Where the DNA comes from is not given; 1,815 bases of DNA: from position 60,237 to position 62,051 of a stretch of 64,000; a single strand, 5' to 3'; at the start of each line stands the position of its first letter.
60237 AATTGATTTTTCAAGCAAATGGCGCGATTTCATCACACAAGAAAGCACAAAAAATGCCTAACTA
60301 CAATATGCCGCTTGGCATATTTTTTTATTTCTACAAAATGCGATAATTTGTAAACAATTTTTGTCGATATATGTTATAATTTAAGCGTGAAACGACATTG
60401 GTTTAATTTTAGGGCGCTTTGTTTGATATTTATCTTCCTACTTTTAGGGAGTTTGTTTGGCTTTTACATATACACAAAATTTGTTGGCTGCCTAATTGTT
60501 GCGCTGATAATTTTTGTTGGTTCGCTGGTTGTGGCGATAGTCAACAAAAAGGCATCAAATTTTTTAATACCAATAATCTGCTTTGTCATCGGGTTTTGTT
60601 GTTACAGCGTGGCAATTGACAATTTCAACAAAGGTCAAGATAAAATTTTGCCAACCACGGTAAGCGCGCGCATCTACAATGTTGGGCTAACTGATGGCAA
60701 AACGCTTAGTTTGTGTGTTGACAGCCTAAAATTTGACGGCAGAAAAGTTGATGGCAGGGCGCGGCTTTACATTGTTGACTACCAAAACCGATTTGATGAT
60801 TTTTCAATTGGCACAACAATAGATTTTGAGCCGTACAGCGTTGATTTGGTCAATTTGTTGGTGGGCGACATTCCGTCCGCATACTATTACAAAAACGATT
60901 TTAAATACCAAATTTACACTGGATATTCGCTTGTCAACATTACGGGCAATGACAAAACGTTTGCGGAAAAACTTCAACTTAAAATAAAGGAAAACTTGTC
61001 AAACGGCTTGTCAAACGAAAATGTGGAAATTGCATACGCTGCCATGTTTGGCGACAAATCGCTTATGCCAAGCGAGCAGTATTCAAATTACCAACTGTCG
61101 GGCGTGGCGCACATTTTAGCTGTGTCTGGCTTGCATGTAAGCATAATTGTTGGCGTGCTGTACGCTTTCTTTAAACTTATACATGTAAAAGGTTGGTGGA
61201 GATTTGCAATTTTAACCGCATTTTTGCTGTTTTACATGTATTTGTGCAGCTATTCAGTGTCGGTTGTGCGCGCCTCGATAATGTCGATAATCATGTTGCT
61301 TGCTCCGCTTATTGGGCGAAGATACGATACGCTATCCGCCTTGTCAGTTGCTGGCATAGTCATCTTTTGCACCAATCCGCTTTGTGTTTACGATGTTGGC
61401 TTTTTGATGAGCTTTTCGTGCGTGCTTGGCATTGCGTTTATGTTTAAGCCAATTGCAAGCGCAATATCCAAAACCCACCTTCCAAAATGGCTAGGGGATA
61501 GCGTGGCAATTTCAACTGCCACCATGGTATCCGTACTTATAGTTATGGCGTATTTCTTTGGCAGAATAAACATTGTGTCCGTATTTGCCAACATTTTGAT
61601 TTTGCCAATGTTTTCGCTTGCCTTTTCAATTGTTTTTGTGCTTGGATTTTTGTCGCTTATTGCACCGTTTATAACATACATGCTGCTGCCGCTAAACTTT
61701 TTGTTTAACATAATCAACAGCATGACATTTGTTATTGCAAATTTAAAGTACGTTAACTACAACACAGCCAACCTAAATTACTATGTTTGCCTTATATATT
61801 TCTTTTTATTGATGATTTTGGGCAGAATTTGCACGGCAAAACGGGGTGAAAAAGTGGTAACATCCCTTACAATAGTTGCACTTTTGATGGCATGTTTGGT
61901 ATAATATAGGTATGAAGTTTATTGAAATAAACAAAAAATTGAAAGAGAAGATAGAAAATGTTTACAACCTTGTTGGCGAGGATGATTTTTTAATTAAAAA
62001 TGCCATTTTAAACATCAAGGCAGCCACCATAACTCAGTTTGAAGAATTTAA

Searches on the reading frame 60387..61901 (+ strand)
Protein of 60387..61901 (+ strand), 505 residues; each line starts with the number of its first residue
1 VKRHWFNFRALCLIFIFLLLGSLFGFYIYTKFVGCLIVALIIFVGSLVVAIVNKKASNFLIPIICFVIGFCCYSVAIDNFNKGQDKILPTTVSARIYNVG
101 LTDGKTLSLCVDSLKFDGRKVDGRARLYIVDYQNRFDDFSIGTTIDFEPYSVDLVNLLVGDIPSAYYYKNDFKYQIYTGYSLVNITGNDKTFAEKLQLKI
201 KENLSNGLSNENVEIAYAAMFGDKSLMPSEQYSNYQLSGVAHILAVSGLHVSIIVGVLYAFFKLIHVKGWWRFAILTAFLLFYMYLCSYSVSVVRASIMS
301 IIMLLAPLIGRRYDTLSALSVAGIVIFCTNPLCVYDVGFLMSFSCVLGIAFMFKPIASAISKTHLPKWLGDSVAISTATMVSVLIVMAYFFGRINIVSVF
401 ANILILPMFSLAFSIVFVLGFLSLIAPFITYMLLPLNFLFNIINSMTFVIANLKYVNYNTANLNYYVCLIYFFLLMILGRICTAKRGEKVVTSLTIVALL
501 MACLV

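Call 11: find_related_loci(query=window:60387-61901:+, collection=genome_contigs, flank=6000)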
Query window:60387-61901:+ (505 aa) in genome_contigs; peptide patterns used: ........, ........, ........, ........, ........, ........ (x = any residue, [..] = any of these).
36 stretches matched a pattern; 1 encode a relative of the query (tblastn E <= 1e-3); 1 distinct loci.
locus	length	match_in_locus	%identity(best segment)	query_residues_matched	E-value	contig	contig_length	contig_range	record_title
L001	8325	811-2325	68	1-505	0e+0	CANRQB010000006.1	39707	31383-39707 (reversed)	MAG: uncultured Clostridia bacterium isolate Lapin-017__bin20 genome assembly, contig: Lapin-017__NODE_409_length_39707_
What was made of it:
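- Tried and rejected: The genome_contigs scan with ComEC gave only one relative, L001 (call 11).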

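Call 16: find_homologous_proteins(query=window:60387-61901:+, max_evalue=1e-30)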
Query window:60387-61901:+ (505 aa): 208 proteins with E <= 1e-30 among 8000 candidates; the best 120 are listed.
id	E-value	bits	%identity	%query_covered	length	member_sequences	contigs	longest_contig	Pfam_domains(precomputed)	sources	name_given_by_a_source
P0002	0.0e+0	1060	100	98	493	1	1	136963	PF03772.22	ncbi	-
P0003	2.8e-225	767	68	100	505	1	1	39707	PF03772.22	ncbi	-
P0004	1.1e-213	729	66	97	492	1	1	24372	PF03772.22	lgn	-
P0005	2.0e-159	550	51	100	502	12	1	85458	PF03772.22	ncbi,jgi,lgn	-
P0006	1.4e-157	544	51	100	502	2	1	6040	PF03772.22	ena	-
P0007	1.2e-149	518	50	100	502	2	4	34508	PF03772.22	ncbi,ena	-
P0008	2.8e-147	510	47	100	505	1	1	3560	PF03772.22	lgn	-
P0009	6.1e-147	509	47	100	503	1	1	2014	PF03772.22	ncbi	-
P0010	3.3e-145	503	47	100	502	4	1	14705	PF03772.22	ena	-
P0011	5.5e-144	499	48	100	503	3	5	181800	PF03772.22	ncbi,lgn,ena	-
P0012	7.6e-144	498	48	100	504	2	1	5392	PF03772.22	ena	-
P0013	1.6e-143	497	47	100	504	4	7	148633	PF03772.22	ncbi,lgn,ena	-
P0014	3.9e-143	496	47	100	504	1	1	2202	PF03772.22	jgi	-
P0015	4.1e-143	496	48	100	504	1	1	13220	PF03772.22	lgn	-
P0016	7.2e-143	495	48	96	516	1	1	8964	PF03772.22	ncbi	-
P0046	1.4e-133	465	44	100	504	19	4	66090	PF03772.22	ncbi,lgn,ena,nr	ncbi:MAG TPA: ComEC/Rec2 family competence protein [Candidatus Onthoplasma faecipullorum]|nr:ComEC/R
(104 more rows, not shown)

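Call 17: find_encoding_contigs(protein=P0004, flank=4000, max_places=3)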
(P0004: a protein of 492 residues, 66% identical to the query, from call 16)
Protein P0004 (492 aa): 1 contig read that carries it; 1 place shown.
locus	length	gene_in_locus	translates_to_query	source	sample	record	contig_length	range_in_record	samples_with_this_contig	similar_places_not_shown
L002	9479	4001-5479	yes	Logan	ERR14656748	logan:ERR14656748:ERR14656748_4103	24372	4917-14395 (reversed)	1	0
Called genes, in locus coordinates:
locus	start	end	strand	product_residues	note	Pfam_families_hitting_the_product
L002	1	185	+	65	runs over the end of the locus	PF02609:Exonuc_VII_S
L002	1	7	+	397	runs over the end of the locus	PF13742:tRNA_anti_2, PF01336:tRNA_anti-codon (weak), PF02601:Exonuc_VII_L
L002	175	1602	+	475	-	PF00587:tRNA-synt_2b, PF03129:HGTP_anticodon, PF09180:ProRS-C_1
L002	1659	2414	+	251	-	-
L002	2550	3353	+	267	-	-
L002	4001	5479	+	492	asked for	PF03772:Competence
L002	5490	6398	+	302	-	PF21694:DNA_pol3_delta_C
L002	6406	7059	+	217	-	PF01863:YgjP-like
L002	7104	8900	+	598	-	PF00664:ABC_membrane, PF00005:ABC_tran, PF02463:SMC_N (weak)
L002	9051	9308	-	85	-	PF01649:Ribosomal_S20p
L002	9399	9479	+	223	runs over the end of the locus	-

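Call 18: find_encoding_contigs(protein=P0005, flank=4000, max_places=3)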
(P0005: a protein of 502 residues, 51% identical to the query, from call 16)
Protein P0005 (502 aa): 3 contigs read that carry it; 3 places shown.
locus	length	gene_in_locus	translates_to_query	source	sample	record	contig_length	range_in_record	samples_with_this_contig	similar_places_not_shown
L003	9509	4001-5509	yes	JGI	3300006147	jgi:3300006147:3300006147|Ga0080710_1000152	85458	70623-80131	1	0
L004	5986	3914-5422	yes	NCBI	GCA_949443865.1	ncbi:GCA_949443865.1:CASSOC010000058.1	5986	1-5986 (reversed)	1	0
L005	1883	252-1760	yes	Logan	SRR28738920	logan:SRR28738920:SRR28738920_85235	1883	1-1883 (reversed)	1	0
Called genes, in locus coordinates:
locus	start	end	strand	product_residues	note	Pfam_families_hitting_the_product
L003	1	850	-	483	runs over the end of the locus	-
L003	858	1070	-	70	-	-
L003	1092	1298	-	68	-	-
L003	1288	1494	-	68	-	-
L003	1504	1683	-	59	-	-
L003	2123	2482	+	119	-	PF01381:HTH_3, PF12844:HTH_19, PF13443:HTH_26 (weak), PF13560:HTH_31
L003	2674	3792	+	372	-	PF14659:Phage_int_SAM_3, PF00589:Phage_integrase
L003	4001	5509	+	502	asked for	PF03772:Competence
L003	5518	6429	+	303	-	PF06144:DNA_pol3_delta (weak), PF21694:DNA_pol3_delta_C (weak)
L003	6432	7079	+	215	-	PF01863:YgjP-like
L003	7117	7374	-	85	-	PF01649:Ribosomal_S20p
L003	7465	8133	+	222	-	-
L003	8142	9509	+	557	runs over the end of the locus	PF13230:GATase_4 (weak), PF13522:GATase_6, PF13537:GATase_7, PF01380:SIS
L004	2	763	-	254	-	?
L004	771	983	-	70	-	-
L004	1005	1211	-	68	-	-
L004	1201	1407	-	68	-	-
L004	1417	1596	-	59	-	-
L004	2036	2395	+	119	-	PF01381:HTH_3, PF12844:HTH_19, PF13443:HTH_26 (weak), PF13560:HTH_31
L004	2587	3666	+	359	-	PF14659:Phage_int_SAM_3, PF00589:Phage_integrase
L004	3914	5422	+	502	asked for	PF03772:Competence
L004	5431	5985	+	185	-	?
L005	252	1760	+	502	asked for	PF03772:Competence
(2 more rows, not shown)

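Call 26: find_encoding_contigs(protein=P0002, flank=1500, max_places=5)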
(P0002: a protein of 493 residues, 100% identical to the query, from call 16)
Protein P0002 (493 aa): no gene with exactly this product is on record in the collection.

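Call 27: find_encoding_contigs(protein=P0007, flank=2500, max_places=2)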
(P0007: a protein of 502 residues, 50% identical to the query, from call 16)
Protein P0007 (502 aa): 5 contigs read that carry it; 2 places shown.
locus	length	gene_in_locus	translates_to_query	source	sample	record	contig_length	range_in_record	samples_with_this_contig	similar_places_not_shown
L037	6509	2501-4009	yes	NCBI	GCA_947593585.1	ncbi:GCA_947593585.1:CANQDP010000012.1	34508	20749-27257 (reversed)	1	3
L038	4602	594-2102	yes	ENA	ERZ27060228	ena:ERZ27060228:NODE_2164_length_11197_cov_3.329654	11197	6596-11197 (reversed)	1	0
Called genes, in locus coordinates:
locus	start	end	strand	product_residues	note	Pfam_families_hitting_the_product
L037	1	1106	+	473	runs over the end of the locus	PF00587:tRNA-synt_2b, PF03129:HGTP_anticodon, PF09180:ProRS-C_1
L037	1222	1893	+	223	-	-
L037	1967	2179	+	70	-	-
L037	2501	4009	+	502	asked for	PF03772:Competence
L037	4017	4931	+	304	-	PF06144:DNA_pol3_delta, PF21694:DNA_pol3_delta_C (weak)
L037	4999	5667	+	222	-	PF01863:YgjP-like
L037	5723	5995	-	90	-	PF01649:Ribosomal_S20p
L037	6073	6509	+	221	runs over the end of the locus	-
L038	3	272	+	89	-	?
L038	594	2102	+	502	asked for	PF03772:Competence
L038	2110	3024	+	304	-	PF06144:DNA_pol3_delta, PF21694:DNA_pol3_delta_C (weak)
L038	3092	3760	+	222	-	PF01863:YgjP-like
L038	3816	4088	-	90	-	PF01649:Ribosomal_S20p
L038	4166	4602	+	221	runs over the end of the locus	-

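Call 28: find_encoding_contigs(protein=P0011, flank=2500, max_places=2)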
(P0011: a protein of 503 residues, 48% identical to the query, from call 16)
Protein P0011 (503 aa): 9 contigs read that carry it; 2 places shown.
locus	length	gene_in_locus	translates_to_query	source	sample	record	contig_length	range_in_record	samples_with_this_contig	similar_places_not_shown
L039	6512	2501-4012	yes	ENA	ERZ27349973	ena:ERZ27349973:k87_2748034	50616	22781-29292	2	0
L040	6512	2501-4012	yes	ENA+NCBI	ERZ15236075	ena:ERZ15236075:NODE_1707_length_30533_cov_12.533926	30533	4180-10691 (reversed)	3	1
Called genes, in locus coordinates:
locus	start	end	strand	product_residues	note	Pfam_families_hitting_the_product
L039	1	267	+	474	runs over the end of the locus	PF00587:tRNA-synt_2b, PF03129:HGTP_anticodon, PF09180:ProRS-C_1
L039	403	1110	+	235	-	-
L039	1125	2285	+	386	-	PF18736:pEK499_p136 (faint)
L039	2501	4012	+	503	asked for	PF03772:Competence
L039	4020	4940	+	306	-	PF06144:DNA_pol3_delta, PF21694:DNA_pol3_delta_C (weak)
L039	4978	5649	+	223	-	PF01863:YgjP-like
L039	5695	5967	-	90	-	PF01649:Ribosomal_S20p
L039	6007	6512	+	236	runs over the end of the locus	-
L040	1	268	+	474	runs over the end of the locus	PF00587:tRNA-synt_2b, PF03129:HGTP_anticodon, PF09180:ProRS-C_1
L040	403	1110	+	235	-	-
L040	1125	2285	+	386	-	-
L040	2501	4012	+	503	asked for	PF03772:Competence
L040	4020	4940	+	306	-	PF06144:DNA_pol3_delta, PF21694:DNA_pol3_delta_C (weak)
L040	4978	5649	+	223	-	PF01863:YgjP-like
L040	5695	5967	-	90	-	PF01649:Ribosomal_S20p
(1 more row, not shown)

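Call 29: find_encoding_contigs(protein=P0046, flank=2500, max_places=2)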
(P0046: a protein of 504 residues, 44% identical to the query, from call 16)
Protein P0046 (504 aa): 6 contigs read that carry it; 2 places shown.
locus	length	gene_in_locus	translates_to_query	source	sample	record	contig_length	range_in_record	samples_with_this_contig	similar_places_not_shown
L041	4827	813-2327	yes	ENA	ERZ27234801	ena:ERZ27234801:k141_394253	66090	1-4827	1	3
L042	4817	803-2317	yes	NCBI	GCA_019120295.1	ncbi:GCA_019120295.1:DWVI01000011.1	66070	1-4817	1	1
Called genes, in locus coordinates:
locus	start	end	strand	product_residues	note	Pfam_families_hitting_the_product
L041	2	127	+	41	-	?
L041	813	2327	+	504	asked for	PF03772:Competence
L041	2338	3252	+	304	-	PF06144:DNA_pol3_delta, PF21694:DNA_pol3_delta_C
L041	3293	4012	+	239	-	PF01863:YgjP-like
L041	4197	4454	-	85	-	PF01649:Ribosomal_S20p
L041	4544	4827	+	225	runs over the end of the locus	-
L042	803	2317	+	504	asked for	PF03772:Competence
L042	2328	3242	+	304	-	PF06144:DNA_pol3_delta, PF21694:DNA_pol3_delta_C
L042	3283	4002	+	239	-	PF01863:YgjP-like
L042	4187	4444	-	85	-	PF01649:Ribosomal_S20p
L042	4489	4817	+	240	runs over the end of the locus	-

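Call 48: search_protein_families(library=pfam, proteins=[L002:1659-2414:+, L002:2550-3353:+], max_evalue=0.1)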
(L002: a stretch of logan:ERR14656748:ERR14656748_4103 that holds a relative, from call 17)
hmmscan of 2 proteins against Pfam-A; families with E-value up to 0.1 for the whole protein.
L002:1659-2414:+ (251 aa): 1 family
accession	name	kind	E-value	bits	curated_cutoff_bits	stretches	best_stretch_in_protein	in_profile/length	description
PF00917.32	MATH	-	0.0091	16.7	21.2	1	1-58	20-79/113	MATH domain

L002:2550-3353:+ (267 aa): 2 families
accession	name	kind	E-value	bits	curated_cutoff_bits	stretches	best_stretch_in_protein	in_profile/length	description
PF23600.1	DUF7139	-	0.0045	17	30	1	117-189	24-96/150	Domain of unknown function (DUF7139)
PF13687.11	DUF4153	-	0.0058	16.3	27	1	24-125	112-217/373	Domain of unknown function (DUF4153)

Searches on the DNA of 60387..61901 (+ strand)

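Call 33: search_rna_families(source=L002, start=3400, end=3900, threshold=evalue, max_evalue=10)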
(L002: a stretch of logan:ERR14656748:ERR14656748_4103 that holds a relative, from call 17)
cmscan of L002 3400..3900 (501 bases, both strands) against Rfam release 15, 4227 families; matches with E-value up to 10: 12.
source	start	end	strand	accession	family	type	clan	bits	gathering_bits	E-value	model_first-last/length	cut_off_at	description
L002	3436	3507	-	RF00005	tRNA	Gene; tRNA;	CL00001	61.1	29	7.1e-13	1-71/71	no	tRNA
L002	3406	3509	-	RF02435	SpF41_sRNA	Gene; sRNA;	-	34.8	52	0.00083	1-105/105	no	Streptococcus sRNA SpF41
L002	3433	3501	-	RF00233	Tymo_tRNA-like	Cis-reg;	-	21.3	40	0.032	1-84/84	no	Tymovirus/Pomovirus/Furovirus tRNA-like 3' UTR element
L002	3507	3562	+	RF00366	mir-BHRF1-2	Gene; miRNA;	-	21.1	87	0.29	1-65/65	no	mir-BHRF1-2 microRNA precursor family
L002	3437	3507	-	RF01684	mascRNA-menRNA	Gene;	-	21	42.5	0.09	1-56/56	no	MALAT1-associated small cytoplasmic RNA/MEN beta RNA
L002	3410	3433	+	RF02059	STnc50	Gene; sRNA;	-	17.3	55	3.5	50-73/84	no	Salmonella enterica sRNA STnc40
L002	3514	3556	+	RF03814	mir-2797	Gene; miRNA;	-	17.2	74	3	1-77/77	no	mir-2797 microRNA precursor family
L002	3510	3560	+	RF04036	mir-2076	Gene; miRNA;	-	15.2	90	4.2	1-68/68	no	mir-2076 microRNA precursor family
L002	3410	3468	-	RF01394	isrK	Gene; sRNA;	-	14.7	50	1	1-77/77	no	isrK Hfq binding RNA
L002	3512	3557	+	RF03659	MIR2871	Gene; miRNA;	-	14.7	99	8.1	1-118/118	no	MIR2871 microRNA precursor family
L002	3445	3459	+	RF04351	Plastid-psbl-rps4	Cis-reg;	-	14.6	68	3.4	10-24/53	no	Plastid-psbl-rps4 3UTR RNA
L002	3515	3554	+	RF04156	MIR2670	Gene; miRNA;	-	13.3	117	3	1-200/200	no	MIR2670 microRNA precursor family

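Call 60: search_dna_similar(query=L002:3508-3800:-, collection=plasmids, mode=distant, max_evalue=0.01, max_rows=10)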
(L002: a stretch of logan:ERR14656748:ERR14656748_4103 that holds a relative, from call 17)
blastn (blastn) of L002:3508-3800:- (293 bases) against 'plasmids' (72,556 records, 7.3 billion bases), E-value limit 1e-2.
No match.
